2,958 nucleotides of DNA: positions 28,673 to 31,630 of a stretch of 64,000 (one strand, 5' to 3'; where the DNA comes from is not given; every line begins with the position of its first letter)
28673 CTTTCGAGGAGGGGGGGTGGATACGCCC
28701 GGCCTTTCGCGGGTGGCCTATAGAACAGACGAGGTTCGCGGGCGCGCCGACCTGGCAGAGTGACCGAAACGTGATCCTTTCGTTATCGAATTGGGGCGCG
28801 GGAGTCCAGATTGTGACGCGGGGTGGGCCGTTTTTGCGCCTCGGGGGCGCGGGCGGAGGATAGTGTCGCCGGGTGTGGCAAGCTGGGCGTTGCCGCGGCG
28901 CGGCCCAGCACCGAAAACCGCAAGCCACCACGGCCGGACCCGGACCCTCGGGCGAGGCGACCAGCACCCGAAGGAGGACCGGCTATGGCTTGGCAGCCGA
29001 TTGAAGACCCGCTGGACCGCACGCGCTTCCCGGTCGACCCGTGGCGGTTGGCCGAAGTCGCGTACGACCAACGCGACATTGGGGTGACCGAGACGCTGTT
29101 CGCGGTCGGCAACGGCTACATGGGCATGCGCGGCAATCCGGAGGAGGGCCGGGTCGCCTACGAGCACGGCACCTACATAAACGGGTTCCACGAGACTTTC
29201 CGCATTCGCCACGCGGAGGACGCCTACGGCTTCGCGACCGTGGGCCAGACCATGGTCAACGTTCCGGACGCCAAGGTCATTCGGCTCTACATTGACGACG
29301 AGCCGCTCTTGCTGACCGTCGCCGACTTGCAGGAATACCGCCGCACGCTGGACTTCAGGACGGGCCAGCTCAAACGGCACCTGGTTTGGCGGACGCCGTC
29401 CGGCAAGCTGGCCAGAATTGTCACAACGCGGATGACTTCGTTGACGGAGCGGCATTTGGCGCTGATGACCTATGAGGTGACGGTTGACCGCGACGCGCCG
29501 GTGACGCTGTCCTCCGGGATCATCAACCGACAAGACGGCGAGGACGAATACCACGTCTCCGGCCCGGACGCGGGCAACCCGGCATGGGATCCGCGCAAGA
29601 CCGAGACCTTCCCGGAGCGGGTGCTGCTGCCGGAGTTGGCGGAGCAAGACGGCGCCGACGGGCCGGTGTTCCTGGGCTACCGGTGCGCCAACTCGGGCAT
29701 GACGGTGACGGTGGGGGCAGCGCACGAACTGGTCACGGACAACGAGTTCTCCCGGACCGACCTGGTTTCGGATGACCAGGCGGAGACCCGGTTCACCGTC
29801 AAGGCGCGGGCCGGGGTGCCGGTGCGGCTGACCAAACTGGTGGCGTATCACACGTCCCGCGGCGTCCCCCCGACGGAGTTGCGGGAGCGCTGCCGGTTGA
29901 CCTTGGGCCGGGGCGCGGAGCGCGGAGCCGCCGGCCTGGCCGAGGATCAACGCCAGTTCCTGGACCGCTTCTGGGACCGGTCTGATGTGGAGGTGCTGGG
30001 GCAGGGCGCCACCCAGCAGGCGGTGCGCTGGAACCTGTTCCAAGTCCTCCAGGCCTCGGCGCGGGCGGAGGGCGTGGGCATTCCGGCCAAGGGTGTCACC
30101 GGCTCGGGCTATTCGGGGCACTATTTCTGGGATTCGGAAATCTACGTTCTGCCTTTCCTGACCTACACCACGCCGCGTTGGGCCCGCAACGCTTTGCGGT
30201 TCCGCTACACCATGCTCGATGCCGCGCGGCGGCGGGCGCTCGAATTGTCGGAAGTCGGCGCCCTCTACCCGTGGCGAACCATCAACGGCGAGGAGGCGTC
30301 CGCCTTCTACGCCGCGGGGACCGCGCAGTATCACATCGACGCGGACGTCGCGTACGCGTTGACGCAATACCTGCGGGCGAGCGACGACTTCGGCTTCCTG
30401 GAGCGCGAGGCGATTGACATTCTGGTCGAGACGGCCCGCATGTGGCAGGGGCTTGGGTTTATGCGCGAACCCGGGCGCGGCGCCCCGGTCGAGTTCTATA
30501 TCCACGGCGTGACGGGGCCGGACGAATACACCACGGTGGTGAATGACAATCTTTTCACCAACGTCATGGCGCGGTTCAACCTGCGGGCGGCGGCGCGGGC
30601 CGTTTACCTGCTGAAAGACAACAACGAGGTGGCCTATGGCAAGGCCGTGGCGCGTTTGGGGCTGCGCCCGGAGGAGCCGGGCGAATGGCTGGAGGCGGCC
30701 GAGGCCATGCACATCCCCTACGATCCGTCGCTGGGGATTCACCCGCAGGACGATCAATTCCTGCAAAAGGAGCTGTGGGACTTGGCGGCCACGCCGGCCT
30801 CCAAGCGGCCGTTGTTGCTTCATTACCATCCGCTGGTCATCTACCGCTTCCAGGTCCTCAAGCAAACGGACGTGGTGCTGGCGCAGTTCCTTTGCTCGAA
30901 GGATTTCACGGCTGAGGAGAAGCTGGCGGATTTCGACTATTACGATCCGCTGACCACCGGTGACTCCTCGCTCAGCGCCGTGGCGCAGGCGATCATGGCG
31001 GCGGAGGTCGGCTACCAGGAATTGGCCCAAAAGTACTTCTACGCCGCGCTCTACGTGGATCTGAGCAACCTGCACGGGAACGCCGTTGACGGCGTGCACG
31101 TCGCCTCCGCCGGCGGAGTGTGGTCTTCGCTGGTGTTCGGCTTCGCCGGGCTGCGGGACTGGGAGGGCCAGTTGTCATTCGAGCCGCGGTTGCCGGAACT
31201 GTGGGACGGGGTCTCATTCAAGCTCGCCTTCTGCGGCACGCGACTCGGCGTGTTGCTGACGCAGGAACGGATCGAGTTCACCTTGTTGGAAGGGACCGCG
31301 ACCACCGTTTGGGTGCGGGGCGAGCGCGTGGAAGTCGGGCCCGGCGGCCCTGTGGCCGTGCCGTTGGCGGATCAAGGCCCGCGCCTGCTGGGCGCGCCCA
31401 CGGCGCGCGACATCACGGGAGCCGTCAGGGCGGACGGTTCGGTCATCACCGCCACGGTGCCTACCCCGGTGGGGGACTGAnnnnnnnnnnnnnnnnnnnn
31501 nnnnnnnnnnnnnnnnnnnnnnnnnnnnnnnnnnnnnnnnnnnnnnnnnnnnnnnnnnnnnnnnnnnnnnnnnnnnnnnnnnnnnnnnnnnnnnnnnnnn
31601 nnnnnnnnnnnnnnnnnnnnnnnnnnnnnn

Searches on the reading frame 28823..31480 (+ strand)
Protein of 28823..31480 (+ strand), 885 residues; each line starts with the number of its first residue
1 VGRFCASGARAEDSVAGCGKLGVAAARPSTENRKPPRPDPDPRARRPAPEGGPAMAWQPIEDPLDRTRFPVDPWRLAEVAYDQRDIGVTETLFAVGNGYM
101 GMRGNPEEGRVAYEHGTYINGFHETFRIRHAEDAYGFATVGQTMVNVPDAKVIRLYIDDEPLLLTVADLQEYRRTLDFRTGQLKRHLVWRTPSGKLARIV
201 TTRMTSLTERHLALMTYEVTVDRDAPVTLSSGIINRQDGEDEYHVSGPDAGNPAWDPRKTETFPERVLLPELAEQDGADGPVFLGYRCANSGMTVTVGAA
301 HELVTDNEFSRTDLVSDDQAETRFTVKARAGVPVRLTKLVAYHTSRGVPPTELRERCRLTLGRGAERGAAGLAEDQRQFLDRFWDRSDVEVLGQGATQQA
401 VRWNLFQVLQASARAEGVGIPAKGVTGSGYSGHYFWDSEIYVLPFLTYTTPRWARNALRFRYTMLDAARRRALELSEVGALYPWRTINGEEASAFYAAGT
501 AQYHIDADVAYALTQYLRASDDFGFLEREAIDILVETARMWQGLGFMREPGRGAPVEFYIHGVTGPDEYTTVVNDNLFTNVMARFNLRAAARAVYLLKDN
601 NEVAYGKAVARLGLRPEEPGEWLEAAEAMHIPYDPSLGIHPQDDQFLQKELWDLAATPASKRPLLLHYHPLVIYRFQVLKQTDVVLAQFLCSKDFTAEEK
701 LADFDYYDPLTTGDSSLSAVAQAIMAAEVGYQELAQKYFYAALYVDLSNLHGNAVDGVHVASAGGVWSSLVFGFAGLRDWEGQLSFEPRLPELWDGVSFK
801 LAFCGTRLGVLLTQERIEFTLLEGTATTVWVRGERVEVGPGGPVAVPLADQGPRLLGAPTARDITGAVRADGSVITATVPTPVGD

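Call 65: search_protein_families(library=pfam, proteins=[window:28823-31480:+], max_evalue=0.00001)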
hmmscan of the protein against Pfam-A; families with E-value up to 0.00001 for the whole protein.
window:28823-31480:+ (885 aa): 3 families
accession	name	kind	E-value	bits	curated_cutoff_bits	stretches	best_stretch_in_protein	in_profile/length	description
PF03632.21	Glyco_hydro_65m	-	2.8e-105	352.8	27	1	402-767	1-370/371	Glycosyl hydrolase family 65 central catalytic domain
PF03636.21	Glyco_hydro_65N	-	6.6e-61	206.4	26.6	1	79-346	3-233/233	Glycosyl hydrolase family 65, N-terminal domain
PF03633.20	Glyco_hydro_65C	-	1.5e-17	63.5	22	1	777-838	1-62/62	Glycosyl hydrolase family 65, C-terminal domain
